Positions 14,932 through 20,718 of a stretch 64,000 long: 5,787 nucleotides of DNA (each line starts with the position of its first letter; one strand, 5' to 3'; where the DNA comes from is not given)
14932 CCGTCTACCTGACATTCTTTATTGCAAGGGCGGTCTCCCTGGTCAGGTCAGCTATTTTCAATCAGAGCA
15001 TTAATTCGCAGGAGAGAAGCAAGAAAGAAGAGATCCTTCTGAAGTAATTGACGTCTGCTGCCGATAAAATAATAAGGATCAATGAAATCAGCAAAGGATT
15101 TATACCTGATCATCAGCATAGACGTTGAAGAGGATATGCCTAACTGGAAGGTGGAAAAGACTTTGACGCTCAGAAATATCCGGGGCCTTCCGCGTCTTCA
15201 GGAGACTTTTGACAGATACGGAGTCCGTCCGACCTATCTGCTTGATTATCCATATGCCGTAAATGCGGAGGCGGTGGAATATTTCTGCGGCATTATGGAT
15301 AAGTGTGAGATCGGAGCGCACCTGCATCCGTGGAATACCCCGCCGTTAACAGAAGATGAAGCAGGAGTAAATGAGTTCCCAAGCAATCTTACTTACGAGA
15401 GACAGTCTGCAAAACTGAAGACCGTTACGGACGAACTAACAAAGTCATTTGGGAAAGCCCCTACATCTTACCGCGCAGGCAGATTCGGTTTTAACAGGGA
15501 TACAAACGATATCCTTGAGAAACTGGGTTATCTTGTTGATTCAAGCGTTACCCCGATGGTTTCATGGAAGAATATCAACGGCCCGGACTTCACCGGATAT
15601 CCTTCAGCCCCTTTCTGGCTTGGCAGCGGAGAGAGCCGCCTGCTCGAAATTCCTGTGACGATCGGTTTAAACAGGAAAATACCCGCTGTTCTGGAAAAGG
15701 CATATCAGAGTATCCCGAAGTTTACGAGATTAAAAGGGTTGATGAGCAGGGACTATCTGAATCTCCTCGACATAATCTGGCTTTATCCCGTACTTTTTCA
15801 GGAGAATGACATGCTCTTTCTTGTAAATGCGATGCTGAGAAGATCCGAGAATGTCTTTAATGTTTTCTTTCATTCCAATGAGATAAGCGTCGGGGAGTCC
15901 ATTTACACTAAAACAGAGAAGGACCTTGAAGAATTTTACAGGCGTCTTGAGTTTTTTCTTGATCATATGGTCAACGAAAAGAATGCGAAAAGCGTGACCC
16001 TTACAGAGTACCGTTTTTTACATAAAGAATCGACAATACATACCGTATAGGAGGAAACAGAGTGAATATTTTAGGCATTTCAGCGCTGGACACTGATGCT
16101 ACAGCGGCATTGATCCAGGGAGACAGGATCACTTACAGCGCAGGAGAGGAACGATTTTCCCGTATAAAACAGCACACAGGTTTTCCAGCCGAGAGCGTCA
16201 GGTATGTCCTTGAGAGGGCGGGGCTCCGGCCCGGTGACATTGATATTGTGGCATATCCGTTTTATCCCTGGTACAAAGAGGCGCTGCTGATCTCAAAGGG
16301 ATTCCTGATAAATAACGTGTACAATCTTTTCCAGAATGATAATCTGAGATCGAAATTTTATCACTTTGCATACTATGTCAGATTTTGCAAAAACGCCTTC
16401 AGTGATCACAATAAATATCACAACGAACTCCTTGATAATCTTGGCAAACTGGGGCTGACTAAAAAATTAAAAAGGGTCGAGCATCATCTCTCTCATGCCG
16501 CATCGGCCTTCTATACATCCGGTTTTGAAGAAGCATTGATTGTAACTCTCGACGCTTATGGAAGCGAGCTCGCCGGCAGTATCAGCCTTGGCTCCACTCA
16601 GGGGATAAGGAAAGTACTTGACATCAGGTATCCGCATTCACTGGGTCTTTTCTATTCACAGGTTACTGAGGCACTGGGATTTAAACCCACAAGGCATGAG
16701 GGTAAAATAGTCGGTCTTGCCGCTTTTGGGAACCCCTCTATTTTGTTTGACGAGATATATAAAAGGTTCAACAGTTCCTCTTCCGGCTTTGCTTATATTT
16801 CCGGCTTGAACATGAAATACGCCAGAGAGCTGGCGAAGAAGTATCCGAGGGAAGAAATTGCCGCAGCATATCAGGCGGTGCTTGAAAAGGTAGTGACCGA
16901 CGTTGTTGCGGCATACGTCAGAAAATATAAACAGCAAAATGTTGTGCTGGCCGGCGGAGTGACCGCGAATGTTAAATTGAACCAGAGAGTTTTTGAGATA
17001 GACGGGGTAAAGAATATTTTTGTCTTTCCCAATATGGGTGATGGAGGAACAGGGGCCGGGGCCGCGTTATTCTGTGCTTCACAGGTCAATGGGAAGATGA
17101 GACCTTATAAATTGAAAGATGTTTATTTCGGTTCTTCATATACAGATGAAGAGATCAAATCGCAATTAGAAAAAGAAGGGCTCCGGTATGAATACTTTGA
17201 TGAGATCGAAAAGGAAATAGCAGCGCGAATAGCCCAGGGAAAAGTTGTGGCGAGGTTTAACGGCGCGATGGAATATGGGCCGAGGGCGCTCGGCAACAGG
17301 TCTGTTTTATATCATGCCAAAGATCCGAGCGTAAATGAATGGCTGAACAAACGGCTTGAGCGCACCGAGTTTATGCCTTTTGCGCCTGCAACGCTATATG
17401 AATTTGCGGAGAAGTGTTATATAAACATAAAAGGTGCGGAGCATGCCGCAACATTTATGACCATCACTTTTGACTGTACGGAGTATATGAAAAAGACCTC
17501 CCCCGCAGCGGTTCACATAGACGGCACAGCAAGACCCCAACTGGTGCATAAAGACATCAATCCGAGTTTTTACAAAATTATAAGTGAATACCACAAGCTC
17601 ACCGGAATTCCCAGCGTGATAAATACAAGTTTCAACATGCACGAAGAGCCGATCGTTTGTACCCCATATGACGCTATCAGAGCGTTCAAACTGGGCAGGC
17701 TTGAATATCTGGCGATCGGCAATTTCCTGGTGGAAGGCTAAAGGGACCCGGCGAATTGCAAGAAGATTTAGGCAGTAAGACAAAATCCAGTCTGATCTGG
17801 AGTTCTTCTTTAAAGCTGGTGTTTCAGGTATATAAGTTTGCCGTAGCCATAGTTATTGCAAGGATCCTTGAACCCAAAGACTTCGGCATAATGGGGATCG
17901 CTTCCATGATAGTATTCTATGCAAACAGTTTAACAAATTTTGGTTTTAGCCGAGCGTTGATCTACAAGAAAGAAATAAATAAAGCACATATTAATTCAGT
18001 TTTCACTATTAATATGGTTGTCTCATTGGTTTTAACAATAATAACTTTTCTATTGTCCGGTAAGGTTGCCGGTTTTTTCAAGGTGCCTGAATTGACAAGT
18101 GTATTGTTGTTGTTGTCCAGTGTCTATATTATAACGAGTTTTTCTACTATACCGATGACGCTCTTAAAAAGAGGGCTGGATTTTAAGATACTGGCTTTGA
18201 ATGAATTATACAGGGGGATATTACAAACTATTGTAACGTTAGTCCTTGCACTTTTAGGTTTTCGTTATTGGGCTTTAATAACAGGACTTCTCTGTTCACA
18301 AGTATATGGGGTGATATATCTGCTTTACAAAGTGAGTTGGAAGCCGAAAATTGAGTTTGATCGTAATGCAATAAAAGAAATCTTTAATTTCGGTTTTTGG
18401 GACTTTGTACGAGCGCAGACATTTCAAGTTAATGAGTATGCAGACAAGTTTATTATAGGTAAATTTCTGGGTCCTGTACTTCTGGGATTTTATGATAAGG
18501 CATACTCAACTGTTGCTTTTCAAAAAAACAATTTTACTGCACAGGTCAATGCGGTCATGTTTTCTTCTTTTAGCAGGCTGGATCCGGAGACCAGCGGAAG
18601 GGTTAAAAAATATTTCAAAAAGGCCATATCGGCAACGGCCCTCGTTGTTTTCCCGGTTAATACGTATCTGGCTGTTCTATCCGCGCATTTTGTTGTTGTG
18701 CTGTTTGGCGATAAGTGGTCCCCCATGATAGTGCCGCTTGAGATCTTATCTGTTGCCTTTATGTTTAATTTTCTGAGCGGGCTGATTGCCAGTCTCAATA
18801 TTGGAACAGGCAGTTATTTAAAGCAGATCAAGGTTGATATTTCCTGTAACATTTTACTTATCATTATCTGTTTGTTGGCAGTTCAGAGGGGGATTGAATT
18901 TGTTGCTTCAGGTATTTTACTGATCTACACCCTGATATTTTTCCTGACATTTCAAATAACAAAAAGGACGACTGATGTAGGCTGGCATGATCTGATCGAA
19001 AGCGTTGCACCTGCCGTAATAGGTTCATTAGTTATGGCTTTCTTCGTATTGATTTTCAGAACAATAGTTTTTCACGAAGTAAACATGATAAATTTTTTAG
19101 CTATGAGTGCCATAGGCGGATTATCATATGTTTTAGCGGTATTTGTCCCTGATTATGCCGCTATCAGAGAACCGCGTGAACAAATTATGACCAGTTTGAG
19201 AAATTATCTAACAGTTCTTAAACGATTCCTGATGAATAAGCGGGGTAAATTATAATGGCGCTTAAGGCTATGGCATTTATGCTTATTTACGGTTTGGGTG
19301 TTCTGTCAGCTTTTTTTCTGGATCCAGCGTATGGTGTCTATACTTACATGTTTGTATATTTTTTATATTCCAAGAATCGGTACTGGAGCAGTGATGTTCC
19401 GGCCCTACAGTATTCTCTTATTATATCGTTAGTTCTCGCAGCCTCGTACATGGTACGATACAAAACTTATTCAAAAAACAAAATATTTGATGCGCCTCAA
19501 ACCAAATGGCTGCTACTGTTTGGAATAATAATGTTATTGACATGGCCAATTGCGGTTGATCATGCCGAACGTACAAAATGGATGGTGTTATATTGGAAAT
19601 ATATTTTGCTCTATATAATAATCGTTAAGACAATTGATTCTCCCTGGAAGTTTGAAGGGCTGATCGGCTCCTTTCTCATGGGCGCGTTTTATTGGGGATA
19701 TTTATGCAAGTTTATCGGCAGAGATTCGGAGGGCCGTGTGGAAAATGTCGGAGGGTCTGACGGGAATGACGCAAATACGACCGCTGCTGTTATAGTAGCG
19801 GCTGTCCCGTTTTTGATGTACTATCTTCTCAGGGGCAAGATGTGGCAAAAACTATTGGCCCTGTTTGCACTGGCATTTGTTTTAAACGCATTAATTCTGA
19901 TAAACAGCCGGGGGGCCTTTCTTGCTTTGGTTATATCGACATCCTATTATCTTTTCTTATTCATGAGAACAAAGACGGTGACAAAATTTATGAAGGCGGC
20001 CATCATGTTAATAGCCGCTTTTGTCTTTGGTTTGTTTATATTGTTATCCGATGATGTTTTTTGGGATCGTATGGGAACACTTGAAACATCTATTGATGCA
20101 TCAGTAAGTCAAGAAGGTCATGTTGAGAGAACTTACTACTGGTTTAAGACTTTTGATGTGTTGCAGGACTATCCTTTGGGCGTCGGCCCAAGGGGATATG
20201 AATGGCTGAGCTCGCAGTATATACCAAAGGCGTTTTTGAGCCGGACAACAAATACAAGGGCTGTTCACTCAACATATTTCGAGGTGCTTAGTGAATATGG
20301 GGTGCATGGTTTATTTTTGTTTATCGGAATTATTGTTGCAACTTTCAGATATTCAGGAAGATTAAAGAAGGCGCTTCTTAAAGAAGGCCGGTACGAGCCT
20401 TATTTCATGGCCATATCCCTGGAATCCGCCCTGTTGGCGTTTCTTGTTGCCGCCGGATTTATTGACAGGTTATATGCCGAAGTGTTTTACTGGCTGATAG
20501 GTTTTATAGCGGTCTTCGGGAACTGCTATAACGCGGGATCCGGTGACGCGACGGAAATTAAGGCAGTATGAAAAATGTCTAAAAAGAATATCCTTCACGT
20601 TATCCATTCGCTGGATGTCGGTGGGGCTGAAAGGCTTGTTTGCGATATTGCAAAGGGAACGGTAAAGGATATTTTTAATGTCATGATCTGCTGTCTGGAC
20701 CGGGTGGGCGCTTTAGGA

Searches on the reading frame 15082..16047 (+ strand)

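Call 8: search_protein_families(library=ncbifam, proteins=[window:15082-16047:+], max_evalue=0.00001)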
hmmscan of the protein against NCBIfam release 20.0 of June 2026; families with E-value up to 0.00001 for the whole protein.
window:15082-16047:+ (322 aa): 0 families

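Call 77: search_protein_families(library=pfam, proteins=[window:15082-16047:+], max_evalue=0.01)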
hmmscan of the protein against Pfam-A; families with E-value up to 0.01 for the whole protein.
window:15082-16047:+ (322 aa): 1 family
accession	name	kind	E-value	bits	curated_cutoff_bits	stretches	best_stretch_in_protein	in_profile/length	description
PF01522.26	Polysacc_deac_1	-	0.00052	20.4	23.1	1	75-150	59-121/124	Polysaccharide deacetylase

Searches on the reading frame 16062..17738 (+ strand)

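Call 8: search_protein_families(library=ncbifam, proteins=[window:16062-17738:+], max_evalue=0.00001)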
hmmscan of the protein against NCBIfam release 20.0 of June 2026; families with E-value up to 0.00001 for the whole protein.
window:16062-17738:+ (559 aa): 4 families
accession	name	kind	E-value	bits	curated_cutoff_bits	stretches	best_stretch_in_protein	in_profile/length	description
NF041651.1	nodul_NodU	equivalog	2.6e-33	115.7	1000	1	237-548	245-543/556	nodulation protein NodU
TIGR03723.1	T6A_TsaD_YgjD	equivalog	2.8e-08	33.2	296.1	1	234-313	203-282/314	tRNA (adenosine(37)-N6)-threonylcarbamoyltransferase complex transferase subunit TsaD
TIGR00329.1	gcp_kae1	subfamily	1.6e-06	27.6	207.8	1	193-318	158-286/305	tRNA (adenosine(37)-N6)-threonylcarbamoyltransferase complex transferase subunit TsaD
TIGR00143.1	hypF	equivalog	2.5e-06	26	466.1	0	249-329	647-731/741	carbamoyltransferase HypF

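Call 77: search_protein_families(library=pfam, proteins=[window:16062-17738:+], max_evalue=0.01)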
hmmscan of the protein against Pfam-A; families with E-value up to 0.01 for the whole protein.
window:16062-17738:+ (559 aa): 4 families
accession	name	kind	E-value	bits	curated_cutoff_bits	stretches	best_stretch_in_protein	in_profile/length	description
PF16861.10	Carbam_trans_C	-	6.3e-56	189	27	1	387-558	1-169/170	Carbamoyltransferase C-terminus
PF02543.21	Carbam_trans_N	-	1.6e-48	166.3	24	1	3-336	2-346/346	Carbamoyltransferase N-terminus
PF00814.31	TsaD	-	4.3e-07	30.3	24.8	1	131-316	79-243/264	tRNA N6-adenosine threonylcarbamoyltransferase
PF22521.2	HypF_C_2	-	1.6e-05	25.3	27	1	251-312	154-215/241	Carbamoyltransferase, Kae1-like Domain, second subdomain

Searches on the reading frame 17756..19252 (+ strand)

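Call 8: search_protein_families(library=ncbifam, proteins=[window:17756-19252:+], max_evalue=0.00001)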
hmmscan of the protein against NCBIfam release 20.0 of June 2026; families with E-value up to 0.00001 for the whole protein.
window:17756-19252:+ (499 aa): 3 families
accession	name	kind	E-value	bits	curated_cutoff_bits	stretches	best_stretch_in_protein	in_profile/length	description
NF007773.0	PRK10459.1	equivalog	2.3e-55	188.5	273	1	8-480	6-482/492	MOP flippase family protein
NF058658.1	Oglyco_Wzx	exception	5.3e-47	160.9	720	1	3-462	4-460/478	O-glycosylation flippase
NF047674.1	TeichurnBiosyTuaB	equivalog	2.2e-43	149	580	1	11-462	10-466/469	teichuronic acid biosynthesis protein TuaB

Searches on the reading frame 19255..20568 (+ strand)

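Call 8: search_protein_families(library=ncbifam, proteins=[window:19255-20568:+], max_evalue=0.00001)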
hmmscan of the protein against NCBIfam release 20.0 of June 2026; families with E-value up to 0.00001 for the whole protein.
window:19255-20568:+ (438 aa): 2 families
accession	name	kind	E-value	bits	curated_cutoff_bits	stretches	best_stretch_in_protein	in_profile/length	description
TIGR03097.1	PEP_O_lig_1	hypoth_equivalog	1.6e-34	119.4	188.1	1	14-419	10-401/408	putative O-glycosylation ligase, exosortase A system-associated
TIGR00947.1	2A73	equivalog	1e-11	44.5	366.4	1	173-407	171-403/425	IctB family putative bicarbonate transporter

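Call 77: search_protein_families(library=pfam, proteins=[window:19255-20568:+], max_evalue=0.01)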
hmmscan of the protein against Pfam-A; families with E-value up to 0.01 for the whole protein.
window:19255-20568:+ (438 aa): 1 family
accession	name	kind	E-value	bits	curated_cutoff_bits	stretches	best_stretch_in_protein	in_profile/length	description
PF04932.20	Wzy_C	-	5.7e-21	75.3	31.7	1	204-357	1-149/149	O-Antigen ligase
